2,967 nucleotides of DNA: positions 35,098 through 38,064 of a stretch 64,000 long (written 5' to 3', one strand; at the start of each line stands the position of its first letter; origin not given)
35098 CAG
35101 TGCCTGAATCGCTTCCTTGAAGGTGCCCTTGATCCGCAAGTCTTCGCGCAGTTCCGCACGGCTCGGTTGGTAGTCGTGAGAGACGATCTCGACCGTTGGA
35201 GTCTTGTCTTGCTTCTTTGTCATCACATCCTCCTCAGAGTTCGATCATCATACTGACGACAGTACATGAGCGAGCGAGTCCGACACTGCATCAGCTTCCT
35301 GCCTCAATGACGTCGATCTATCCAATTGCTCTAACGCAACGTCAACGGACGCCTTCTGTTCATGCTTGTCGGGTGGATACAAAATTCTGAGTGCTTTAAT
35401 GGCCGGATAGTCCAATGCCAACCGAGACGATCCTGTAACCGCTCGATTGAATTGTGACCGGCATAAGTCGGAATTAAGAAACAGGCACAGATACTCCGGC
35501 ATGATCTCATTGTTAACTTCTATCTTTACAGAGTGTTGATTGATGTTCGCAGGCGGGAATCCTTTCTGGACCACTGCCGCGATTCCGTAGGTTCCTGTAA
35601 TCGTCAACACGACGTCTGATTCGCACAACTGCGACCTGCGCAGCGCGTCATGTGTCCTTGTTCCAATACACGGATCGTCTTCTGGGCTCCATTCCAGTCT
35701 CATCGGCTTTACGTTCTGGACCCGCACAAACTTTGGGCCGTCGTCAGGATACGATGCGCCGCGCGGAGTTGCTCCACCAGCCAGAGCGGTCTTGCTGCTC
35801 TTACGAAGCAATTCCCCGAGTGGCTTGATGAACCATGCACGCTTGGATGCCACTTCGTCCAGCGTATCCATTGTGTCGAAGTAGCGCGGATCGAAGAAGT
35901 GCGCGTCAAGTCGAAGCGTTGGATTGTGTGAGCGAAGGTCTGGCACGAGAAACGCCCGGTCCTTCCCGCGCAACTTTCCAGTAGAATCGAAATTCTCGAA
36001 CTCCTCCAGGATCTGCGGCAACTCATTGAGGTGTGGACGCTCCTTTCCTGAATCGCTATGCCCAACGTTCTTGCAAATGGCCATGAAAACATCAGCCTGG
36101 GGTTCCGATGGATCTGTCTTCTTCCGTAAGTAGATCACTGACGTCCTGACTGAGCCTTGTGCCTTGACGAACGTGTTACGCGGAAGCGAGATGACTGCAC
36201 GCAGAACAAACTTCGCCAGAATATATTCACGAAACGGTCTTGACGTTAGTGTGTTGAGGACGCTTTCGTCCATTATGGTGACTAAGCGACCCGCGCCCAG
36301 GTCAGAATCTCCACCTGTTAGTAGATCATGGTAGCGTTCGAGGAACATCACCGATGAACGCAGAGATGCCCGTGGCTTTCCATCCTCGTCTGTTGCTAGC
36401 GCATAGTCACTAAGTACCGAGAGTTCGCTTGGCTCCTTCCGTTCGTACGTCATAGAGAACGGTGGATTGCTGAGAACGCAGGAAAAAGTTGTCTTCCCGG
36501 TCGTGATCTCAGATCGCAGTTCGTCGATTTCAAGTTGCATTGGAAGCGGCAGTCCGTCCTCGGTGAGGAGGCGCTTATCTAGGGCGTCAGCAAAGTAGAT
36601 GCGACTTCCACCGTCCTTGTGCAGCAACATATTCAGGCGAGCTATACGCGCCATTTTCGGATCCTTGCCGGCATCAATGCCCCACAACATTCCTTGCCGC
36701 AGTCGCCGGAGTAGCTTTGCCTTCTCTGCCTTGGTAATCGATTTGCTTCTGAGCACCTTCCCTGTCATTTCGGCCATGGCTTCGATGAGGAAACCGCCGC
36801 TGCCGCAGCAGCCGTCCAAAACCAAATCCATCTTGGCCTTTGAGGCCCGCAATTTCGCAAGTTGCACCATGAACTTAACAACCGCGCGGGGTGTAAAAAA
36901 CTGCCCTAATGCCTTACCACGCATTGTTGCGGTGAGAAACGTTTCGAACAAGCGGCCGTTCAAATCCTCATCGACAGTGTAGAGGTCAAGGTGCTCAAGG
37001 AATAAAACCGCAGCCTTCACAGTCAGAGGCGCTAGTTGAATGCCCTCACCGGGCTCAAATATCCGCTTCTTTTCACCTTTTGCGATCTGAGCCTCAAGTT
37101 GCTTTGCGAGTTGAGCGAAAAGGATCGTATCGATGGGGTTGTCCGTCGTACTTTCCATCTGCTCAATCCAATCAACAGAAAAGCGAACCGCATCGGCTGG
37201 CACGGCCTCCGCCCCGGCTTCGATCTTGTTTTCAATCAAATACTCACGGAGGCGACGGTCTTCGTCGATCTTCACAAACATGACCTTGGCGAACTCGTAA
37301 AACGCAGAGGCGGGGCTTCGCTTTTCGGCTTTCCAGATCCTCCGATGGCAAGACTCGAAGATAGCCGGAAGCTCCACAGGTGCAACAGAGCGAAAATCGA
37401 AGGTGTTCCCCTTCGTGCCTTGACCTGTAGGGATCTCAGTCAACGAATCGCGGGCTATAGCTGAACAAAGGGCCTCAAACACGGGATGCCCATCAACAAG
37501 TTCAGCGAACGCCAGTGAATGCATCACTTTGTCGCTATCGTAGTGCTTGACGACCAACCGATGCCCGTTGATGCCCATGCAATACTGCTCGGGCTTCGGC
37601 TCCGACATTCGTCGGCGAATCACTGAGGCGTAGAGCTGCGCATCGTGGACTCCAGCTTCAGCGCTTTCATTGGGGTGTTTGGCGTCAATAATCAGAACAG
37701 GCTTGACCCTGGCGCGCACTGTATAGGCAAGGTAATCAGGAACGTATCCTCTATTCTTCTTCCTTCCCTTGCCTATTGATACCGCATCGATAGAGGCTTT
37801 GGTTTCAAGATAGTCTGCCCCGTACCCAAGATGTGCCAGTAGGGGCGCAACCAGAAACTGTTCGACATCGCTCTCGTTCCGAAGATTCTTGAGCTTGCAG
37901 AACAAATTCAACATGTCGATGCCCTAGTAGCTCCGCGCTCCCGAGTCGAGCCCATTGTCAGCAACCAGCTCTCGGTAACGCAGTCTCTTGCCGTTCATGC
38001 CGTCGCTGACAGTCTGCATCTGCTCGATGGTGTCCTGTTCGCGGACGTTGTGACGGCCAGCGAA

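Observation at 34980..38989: IS1595-family transposase units appear to carry the RM genes as passengers; two IR termini abut at 34980-35040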

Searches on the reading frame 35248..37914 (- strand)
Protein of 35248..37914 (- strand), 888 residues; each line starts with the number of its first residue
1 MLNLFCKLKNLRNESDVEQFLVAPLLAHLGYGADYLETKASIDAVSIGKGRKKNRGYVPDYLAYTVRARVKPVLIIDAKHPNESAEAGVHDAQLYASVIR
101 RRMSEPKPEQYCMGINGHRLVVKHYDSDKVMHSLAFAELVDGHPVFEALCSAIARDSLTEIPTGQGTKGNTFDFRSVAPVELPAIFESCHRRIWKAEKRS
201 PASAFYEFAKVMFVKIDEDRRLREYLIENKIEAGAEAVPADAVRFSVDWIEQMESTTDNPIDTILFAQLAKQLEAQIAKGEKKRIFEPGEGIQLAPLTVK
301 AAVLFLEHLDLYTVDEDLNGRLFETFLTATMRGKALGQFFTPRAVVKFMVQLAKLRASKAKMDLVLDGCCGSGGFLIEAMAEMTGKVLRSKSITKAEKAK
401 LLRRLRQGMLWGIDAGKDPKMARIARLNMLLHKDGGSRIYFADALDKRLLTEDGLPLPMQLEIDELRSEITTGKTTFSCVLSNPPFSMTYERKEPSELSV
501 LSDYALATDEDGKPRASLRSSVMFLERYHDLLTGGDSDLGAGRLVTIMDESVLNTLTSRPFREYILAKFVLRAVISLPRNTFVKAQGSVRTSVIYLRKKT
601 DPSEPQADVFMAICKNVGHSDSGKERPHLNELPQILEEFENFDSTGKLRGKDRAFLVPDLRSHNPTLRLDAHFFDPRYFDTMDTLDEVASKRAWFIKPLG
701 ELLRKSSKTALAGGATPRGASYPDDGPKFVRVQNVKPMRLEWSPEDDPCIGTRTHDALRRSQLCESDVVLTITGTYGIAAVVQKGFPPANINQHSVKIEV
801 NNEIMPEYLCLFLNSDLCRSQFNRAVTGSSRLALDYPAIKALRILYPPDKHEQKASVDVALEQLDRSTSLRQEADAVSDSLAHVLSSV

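Call 6: search_protein_families(library=pfam, proteins=[window:35248-37914:-], max_evalue=0.01)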
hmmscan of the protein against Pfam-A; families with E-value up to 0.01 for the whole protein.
window:35248-37914:- (888 aa): 3 families
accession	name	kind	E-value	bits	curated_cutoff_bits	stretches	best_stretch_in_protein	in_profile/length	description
PF02384.22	N6_Mtase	-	8.7e-26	91.4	20.4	1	315-642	2-275/311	N-6 DNA Methylase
PF01170.24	UPF0020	-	0.00015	22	22.3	1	361-429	28-96/197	RMKL-like, methyltransferase domain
PF07669.17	Eco57I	-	0.001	19.7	25.3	1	417-577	8-165/171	Eco57I restriction-modification methylase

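Call 36: find_encoding_contigs(protein=window:35248-37914:-, flank=10000, max_places=10)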
Protein window:35248-37914:- (888 aa): no gene with exactly this product is on record in the collection.

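Call 42: search_protein_families(library=ncbifam, proteins=[window:35248-37914:-], max_evalue=0.01)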
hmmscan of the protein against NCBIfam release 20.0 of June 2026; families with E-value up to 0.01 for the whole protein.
window:35248-37914:- (888 aa): 7 families
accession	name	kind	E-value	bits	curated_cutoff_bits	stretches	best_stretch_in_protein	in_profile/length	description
NF047738.1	antiphage_MADS2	equivalog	4.2e-44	150.9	720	1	160-623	155-599/654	methylation-associated defense system DNA methyltransferase MAD2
NF047740.1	antiphage_MADS5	equivalog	7.8e-11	41.4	400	1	662-876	247-452/461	methylation-associated defense system restriction endonuclease subunit S MAD5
TIGR00497.1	hsdM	equivalog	3.7e-10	39.1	242.75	1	328-605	191-424/515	type I restriction-modification system subunit M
NF007278.0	PRK09737.1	equivalog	8.5e-05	21.5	662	1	727-855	248-377/461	type I restriction-modification system specificity subunit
TIGR02987.1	met_A_Alw26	exception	0.00025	19.9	353.5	1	334-397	1-67/523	Alw26I/Eco31I/Esp3I family type II restriction adenine-specific DNA-methyltransferase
TIGR03704.1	PrmC_rel_meth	equivalog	0.00067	19.2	248.8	1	338-387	62-112/251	putative protein N(5)-glutamine methyltransferase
TIGR01177.1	TIGR01177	hypoth_equivalog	0.0053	16.1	316.55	1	346-379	171-200/330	TIGR01177 family methyltransferase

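Call 43: search_solved_structures(query=window:35248-37914:-, max_evalue=0.001)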
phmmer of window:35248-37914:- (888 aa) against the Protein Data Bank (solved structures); distinct sequences matched with E-value up to 0.001: 7.
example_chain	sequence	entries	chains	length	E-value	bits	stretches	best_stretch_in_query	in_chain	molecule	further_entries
8w0p_A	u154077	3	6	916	9.8e-23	83.2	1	302-603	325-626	RM.BsaXI | site-specific DNA-methyltransferase (adenine-specific)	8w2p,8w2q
2okc_A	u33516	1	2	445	1.1e-10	43.3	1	296-448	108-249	Type I restriction enzyme StySJI M protein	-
3ufb_A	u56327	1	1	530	6e-08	34.3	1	320-432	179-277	Type I restriction-modification system methyltransferase subunit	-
5ybb_A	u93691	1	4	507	7.6e-06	27.4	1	311-432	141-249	Type I restriction-modification system methyltransferase subunit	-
7vru_A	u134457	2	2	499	1e-05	26.9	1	311-381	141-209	Site-specific DNA-methyltransferase (adenine-specific)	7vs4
7vru_C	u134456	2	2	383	1.7e-05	26.2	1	709-859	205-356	Site-specific DNA recognition subunit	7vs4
3lkd_A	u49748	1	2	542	2.4e-05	25.7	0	298-380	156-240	Type I restriction-modification system methyltransferase subunit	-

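Call 44: search_protein_families(library=padloc, proteins=[window:35248-37914:-], max_evalue=0.001)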
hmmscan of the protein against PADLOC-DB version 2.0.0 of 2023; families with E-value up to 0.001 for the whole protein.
window:35248-37914:- (888 aa): 96 families (the best 25 are shown)
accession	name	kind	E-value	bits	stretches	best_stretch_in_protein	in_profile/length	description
PDLC03018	MTase_I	-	1.5e-37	127.4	3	183-387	171-353/749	Type I methyltransferase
PDLC03021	MTase_I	-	2.9e-36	123.3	1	201-671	23-448/491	Type I methyltransferase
PDLC03317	MTase_II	-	5.2e-36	122.3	1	51-830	41-766/831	Type II methyltransferase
PDLC03030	MTase_I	-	1e-32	111.4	1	180-599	187-582/670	Type I methyltransferase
PDLC03318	MTase_II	-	1.3e-32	111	1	179-623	200-657/723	Type II methyltransferase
PDLC03218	MTase_II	-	1.5e-29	101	1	295-642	224-526/532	Type II methyltransferase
PDLC04134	mad2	-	1.4e-26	91.4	1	179-643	138-488/492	mads_2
PDLC03026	MTase_I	-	8e-23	79.3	1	236-605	48-362/487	Type I methyltransferase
PDLC03034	MTase_I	-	1.5e-21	74.4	1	278-602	268-587/672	Type I methyltransferase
PDLC03357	MTase_II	-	1e-19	68.4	1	309-626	94-364/620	Type II methyltransferase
PDLC03624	REase_MTase_IIG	-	4.8e-19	65.8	1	318-605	401-654/1271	Type IIG restriction enzyme-methyltransferase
PDLC03023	MTase_I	-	6.7e-19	65.7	2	294-444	280-439/716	Type I methyltransferase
PDLC03024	MTase_I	-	4.9e-18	62.9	1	316-619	263-595/628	Type I methyltransferase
PDLC03031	MTase_I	-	8.7e-17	58.6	1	329-600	177-405/834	Type I methyltransferase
PDLC03105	Specificity_I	-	1.3e-16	59.1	1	694-875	238-413/448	Type I specificity subunit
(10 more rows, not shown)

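Call 73: find_homologous_proteins(query=window:35248-37914:-, max_evalue=1e-30)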
Query window:35248-37914:- (888 aa): 1343 proteins with E <= 1e-30 among 8000 candidates; the best 120 are listed.
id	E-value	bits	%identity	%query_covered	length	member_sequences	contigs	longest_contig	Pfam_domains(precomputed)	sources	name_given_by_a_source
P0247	0.0e+0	1971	98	100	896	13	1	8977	PF02384.23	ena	-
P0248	0.0e+0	1559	78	100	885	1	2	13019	PF02384.23,PF01420.26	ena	-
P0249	0.0e+0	1541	77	100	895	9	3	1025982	PF02384.23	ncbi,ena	-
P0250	0.0e+0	1513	76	100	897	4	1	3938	PF02384.23,PF07669.18,PF01170.25,PF01420.26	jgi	-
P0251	0.0e+0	1492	74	100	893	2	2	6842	PF02384.23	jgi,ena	-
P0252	0.0e+0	1475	75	97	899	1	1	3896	PF02384.23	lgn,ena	-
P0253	0.0e+0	1454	73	99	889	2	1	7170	PF02384.23,PF07669.18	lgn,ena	-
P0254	0.0e+0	1426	76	95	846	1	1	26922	PF02384.23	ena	-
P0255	0.0e+0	1417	71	100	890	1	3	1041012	PF02384.23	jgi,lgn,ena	jgi:type I restriction enzyme M protein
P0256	0.0e+0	1415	71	99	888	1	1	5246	PF02384.23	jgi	jgi:type I restriction enzyme M protein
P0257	0.0e+0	1411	70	99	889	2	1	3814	PF02384.23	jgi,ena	-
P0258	0.0e+0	1411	71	99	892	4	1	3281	PF02384.23,PF01170.25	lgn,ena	-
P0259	0.0e+0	1407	70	100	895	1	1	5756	PF02384.23,PF01170.25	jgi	jgi:type I restriction enzyme M protein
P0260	0.0e+0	1405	72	100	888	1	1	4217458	PF02384.23,PF07669.18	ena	-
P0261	0.0e+0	1399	70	100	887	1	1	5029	PF02384.23,PF01420.26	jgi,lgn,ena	-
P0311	0.0e+0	1040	67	80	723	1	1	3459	PF04313.21,PF02384.23,PF07669.18,PF01170.25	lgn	-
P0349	3.2e-221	755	45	98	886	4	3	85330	PF04313.21,PF02384.23,PF07669.18,PF01170.25,PF01420.26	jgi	jgi:type I restriction enzyme M protein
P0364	1.4e-214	733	55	72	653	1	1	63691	PF04313.21,PF02384.23,PF07669.18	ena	-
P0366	1.0e-212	727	54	73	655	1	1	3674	PF04313.21,PF02384.23,PF07669.18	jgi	jgi:type I restriction enzyme M protein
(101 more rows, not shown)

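Call 74: find_encoding_contigs(protein=P0247, flank=8000, max_places=8)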
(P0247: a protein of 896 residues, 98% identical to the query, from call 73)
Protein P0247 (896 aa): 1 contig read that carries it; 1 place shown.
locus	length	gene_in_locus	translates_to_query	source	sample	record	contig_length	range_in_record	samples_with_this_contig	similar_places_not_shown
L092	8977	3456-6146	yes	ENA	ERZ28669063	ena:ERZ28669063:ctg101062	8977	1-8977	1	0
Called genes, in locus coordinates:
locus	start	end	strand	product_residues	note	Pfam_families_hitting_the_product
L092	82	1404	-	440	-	PF04326:SLFN_AlbA_2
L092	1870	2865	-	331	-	-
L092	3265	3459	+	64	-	PF21983:NikA-like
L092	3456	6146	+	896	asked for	PF02384:N6_Mtase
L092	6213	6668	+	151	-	PF04796:RepA_C (weak)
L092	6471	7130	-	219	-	-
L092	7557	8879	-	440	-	PF04326:SLFN_AlbA_2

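Call 75: find_encoding_contigs(protein=P0249, flank=6000, max_places=5)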
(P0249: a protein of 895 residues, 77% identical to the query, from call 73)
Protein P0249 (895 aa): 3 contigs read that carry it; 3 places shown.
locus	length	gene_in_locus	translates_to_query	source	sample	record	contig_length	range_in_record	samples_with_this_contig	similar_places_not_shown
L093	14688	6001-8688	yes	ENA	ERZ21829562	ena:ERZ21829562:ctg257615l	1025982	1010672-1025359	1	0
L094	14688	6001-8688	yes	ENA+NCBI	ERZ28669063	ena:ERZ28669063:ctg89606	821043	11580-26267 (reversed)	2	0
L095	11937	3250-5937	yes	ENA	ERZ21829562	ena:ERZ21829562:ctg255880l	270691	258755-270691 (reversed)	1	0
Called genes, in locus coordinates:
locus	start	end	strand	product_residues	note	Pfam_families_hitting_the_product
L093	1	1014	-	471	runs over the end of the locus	PF01171:ATP_bind_3, PF11734:TilS_C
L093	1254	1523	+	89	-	-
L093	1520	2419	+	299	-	PF13276:HTH_21, PF13683:rve_3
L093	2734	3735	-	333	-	PF13276:HTH_21, PF00665:rve, PF13683:rve_3, PF13333:rve_2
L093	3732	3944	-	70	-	-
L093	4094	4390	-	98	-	-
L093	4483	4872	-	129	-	PF01609:DDE_Tnp_1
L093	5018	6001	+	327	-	-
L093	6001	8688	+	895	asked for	PF02384:N6_Mtase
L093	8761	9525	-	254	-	PF13505:OMP_b-brl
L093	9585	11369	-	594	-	PF01447:Peptidase_M4, PF02868:Peptidase_M4_C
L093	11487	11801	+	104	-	PF01527:HTH_Tnp_1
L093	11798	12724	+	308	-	PF13936:HTH_38 (faint), PF13276:HTH_21, PF00665:rve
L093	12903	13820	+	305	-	PF00665:rve (weak)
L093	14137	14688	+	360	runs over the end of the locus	PF01548:DEDD_Tnp_IS110, PF02371:Transposase_20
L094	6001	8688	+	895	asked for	PF02384:N6_Mtase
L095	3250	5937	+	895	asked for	PF02384:N6_Mtase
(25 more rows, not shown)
